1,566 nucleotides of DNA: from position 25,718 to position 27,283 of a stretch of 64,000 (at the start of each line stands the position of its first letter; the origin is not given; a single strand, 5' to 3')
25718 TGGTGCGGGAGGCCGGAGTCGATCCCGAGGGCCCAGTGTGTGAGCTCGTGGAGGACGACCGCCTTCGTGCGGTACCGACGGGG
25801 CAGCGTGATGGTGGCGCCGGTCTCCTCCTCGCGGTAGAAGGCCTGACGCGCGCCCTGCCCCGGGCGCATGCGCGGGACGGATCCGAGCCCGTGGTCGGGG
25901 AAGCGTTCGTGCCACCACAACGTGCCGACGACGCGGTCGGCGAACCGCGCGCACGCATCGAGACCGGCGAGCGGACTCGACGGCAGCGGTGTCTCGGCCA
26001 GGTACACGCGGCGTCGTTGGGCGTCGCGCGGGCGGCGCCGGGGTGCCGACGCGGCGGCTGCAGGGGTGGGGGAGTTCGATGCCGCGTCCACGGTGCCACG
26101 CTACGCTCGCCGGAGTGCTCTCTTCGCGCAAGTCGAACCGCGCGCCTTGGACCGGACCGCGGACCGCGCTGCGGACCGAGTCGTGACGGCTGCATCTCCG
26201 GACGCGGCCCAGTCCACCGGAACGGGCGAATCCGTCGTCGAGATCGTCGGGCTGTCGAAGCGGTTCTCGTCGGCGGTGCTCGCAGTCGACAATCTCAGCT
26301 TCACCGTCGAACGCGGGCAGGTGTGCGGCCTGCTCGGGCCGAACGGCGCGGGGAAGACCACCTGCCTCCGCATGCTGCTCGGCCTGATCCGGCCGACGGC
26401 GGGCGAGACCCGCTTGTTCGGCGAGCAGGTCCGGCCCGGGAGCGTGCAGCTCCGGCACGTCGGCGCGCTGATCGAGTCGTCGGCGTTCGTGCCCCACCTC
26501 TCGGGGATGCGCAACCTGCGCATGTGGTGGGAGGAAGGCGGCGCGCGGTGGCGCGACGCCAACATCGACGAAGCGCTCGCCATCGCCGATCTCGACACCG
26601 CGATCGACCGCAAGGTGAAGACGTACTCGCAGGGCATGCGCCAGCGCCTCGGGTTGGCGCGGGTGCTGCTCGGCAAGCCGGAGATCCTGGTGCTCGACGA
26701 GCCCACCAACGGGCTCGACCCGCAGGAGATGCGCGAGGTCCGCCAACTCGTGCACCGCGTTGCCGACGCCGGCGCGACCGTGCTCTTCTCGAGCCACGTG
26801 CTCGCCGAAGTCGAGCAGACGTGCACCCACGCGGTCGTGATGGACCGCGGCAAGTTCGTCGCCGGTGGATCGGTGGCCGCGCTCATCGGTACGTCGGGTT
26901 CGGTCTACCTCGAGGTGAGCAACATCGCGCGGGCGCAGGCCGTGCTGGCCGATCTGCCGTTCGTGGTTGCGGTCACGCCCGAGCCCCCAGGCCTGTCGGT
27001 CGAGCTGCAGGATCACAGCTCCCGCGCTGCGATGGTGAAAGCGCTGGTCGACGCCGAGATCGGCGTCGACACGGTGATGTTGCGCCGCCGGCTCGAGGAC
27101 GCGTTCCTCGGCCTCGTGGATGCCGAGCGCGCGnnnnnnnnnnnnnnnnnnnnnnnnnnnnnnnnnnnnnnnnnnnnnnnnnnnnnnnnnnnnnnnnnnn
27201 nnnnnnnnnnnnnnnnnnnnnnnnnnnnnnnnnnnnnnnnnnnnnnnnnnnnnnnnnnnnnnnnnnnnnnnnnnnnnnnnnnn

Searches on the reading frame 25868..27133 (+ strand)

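Call 28: search_protein_families(library=pfam, proteins=[window:25868-27133:+], max_evalue=0.01)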
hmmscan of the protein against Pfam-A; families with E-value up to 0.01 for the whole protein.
window:25868-27133:+ (422 aa): 3 families
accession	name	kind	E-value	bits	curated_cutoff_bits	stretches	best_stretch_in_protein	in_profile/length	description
PF00005.33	ABC_tran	-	4.4e-31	108.8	25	1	141-281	2-137/137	ABC transporter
PF13304.12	AAA_21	-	5.5e-11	43.5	27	1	253-310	238-298/304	AAA domain, putative AbiEii toxin, Type IV TA system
PF13604.12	AAA_30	-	0.0017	18.6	27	0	148-177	16-45/191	AAA domain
